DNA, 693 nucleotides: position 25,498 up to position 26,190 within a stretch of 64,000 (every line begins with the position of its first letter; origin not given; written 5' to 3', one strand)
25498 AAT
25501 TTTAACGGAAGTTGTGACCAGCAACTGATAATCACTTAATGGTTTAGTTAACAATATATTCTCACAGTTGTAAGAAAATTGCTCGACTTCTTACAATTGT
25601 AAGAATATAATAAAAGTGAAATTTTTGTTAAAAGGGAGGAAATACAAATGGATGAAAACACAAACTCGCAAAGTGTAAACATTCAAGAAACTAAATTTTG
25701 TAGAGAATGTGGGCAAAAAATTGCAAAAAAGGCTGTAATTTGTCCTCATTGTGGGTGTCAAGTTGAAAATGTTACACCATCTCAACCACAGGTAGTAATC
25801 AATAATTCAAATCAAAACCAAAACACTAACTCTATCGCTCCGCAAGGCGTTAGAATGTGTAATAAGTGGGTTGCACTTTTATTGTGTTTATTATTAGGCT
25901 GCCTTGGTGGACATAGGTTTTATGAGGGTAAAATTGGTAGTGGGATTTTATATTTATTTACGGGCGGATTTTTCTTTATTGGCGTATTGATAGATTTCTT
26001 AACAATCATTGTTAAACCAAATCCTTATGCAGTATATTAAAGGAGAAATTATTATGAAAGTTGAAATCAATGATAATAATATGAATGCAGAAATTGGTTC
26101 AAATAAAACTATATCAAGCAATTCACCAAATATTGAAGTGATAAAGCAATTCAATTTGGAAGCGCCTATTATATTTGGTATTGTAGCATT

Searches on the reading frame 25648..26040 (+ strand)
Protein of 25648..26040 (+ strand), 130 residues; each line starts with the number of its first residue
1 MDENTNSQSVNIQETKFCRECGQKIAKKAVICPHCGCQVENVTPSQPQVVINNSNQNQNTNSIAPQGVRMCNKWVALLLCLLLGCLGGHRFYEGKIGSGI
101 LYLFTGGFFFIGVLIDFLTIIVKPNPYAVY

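Call 64: search_protein_families(library=pfam, max_evalue=0.00001, proteins=[window:25648-26040:+])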
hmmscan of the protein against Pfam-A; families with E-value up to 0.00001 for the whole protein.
window:25648-26040:+ (130 aa): 1 family
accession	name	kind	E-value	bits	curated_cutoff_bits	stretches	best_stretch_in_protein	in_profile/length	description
PF05154.21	TM2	-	1.7e-16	60.6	27.9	1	72-117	4-50/51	TM2 domain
